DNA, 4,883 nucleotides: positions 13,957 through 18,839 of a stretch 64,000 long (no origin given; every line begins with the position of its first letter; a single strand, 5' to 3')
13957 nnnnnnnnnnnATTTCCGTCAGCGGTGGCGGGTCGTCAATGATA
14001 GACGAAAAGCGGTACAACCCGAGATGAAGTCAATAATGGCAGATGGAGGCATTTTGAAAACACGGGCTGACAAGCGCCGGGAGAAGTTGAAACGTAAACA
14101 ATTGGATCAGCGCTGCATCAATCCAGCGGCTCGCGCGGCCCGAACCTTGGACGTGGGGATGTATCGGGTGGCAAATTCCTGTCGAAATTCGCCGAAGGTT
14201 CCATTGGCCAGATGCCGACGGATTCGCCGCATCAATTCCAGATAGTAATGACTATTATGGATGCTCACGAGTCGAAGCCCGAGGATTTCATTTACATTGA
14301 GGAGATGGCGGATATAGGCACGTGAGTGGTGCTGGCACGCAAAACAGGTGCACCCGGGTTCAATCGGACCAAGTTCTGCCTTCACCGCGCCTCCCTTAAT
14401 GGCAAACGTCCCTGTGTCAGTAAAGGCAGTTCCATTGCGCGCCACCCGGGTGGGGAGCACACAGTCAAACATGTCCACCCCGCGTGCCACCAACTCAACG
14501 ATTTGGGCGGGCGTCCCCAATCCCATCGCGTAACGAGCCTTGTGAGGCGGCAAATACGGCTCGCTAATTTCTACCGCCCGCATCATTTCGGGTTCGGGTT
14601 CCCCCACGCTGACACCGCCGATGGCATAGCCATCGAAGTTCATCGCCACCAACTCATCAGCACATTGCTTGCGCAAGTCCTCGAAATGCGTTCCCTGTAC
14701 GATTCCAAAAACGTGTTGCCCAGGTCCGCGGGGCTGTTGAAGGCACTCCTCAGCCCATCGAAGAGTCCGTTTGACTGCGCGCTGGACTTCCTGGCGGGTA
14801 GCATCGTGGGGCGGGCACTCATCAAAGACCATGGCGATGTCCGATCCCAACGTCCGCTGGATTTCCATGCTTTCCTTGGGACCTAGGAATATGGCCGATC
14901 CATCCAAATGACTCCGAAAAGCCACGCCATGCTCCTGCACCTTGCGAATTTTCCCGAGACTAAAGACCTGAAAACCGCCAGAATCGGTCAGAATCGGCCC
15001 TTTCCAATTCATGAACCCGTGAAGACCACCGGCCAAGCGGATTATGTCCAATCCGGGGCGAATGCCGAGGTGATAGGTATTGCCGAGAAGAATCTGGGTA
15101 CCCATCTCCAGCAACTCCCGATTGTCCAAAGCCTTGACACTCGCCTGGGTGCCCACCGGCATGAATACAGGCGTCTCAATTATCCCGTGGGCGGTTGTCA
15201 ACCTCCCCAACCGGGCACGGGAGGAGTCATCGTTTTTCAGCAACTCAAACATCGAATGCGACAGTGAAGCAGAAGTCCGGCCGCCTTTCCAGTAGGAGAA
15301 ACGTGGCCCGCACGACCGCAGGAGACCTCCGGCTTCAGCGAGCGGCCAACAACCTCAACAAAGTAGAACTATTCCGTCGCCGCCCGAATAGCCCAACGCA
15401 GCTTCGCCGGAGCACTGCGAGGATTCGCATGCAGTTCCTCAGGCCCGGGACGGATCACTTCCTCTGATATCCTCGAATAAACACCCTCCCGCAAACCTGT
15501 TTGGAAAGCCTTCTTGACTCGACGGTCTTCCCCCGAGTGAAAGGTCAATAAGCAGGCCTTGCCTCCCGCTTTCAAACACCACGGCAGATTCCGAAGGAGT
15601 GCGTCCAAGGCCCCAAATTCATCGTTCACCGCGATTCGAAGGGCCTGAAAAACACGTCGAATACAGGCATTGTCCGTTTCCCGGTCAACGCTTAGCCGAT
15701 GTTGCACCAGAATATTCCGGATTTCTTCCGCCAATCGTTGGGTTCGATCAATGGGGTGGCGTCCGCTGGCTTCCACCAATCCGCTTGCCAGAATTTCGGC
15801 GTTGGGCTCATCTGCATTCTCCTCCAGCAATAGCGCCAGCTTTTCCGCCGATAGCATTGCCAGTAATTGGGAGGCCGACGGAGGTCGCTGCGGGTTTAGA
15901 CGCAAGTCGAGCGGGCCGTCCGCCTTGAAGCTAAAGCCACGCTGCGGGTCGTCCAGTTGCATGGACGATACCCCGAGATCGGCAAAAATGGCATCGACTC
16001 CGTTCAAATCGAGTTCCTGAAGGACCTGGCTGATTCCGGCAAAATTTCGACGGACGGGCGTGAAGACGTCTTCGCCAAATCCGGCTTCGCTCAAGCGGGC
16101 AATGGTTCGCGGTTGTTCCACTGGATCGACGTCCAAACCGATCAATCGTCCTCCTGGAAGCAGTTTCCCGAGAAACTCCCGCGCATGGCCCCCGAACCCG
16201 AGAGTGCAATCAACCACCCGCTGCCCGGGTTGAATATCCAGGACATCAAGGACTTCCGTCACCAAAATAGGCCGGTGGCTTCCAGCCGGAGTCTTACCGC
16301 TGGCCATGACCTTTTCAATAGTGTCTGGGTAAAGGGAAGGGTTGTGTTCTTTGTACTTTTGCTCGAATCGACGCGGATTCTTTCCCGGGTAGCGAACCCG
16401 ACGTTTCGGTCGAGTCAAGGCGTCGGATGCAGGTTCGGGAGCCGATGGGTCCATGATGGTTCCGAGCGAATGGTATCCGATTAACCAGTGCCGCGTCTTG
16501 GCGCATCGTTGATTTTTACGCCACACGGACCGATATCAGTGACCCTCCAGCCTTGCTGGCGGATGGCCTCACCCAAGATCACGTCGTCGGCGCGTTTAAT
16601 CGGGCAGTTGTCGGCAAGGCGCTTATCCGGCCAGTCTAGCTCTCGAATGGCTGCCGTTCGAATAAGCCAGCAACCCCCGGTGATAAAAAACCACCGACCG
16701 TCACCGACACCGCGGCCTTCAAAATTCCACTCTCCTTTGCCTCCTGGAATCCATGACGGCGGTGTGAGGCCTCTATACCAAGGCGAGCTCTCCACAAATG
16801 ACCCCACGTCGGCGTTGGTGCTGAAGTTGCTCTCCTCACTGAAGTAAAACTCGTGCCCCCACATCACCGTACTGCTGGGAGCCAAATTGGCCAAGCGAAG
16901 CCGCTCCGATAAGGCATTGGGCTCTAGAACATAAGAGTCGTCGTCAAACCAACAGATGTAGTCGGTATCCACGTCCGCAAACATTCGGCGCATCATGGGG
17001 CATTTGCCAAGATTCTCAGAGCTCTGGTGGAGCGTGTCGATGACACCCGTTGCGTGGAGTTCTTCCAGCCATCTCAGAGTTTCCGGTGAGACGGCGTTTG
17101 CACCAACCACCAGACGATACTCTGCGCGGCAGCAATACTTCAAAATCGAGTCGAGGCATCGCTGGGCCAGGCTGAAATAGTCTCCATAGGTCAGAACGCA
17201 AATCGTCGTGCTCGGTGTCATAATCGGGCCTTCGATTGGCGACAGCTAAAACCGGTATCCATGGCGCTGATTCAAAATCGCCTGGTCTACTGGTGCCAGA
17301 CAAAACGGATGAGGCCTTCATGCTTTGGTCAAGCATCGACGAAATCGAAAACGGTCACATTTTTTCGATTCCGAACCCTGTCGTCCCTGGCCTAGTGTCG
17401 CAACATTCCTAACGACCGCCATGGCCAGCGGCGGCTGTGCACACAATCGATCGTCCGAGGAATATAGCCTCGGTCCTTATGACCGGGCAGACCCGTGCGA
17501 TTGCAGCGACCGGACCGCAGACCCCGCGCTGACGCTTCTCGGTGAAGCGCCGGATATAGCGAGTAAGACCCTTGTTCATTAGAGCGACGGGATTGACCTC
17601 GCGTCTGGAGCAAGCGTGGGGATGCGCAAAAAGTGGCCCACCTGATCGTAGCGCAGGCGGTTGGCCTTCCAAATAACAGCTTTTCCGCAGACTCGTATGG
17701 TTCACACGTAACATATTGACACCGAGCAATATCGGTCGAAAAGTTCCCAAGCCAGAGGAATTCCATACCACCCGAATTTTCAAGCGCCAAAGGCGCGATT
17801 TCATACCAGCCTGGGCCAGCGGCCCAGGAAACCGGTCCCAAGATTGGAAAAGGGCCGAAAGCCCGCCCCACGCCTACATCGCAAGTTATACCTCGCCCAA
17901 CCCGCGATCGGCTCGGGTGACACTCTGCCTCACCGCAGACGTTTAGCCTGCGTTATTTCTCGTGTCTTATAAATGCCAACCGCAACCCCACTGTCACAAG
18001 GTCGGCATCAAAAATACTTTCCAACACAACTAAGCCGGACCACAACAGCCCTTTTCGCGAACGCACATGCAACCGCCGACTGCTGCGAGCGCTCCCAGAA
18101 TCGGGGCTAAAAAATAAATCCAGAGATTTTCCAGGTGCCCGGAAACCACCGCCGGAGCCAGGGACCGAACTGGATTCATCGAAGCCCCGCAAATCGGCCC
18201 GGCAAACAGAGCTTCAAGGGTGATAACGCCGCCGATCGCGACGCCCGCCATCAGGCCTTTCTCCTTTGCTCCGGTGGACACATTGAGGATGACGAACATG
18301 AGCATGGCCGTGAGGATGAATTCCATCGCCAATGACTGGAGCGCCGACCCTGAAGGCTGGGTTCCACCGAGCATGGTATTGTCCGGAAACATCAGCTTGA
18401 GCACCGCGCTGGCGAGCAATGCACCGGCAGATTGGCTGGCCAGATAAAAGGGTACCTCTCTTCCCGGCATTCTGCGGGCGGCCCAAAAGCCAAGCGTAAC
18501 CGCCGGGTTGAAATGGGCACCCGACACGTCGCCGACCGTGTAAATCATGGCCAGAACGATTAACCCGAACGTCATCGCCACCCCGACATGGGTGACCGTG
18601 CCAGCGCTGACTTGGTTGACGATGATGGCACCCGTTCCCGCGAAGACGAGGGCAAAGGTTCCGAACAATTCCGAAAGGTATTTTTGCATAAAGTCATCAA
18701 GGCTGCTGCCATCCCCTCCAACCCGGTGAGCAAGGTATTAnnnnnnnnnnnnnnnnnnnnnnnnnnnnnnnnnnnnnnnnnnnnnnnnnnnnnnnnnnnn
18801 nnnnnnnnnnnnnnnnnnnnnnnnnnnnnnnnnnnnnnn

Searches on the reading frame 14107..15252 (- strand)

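Call 18: search_protein_families(library=pfam, proteins=[window:14107-15252:-], max_evalue=0.0001)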
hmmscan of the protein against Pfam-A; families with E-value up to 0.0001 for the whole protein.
window:14107-15252:- (381 aa): 1 family
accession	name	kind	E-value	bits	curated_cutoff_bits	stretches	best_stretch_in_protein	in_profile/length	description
PF01702.25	TGT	-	7.7e-157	522.4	26.3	1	12-364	2-355/357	Queuine tRNA-ribosyltransferase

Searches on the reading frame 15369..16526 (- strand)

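Call 18: search_protein_families(library=pfam, proteins=[window:15369-16526:-], max_evalue=0.0001)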
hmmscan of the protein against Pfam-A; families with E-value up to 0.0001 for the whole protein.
window:15369-16526:- (385 aa): 1 family
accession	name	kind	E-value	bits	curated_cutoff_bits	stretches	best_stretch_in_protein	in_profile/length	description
PF01795.25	Methyltransf_5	-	3.7e-67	227.4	27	1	83-379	3-306/309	MraW methylase family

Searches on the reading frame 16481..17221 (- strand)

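Call 18: search_protein_families(library=pfam, proteins=[window:16481-17221:-], max_evalue=0.0001)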
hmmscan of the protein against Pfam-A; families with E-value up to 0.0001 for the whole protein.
window:16481-17221:- (246 aa): 2 families
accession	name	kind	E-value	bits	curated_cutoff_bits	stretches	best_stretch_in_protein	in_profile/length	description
PF13641.12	Glyco_tranf_2_3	-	6.7e-10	39.8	27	1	5-227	3-201/230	Glycosyltransferase like family 2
PF00535.33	Glycos_transf_2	-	8.1e-08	32.8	23.3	1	6-195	1-167/168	Glycosyl transferase family 2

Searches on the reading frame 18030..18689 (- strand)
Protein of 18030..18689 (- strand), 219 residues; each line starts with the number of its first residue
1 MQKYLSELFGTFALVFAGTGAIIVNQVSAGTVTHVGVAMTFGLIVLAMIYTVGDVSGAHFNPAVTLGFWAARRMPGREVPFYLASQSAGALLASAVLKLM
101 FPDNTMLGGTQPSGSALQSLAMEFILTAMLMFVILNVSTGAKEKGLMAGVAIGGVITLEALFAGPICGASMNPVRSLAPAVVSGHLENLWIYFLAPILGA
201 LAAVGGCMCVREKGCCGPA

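Call 18: search_protein_families(library=pfam, proteins=[window:18030-18689:-], max_evalue=0.0001)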
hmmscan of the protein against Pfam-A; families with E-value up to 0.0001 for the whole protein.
window:18030-18689:- (219 aa): 1 family
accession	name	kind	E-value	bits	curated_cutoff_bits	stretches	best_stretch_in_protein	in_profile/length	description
PF00230.25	MIP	-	1.3e-49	169.4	25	1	2-203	9-218/222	Major intrinsic protein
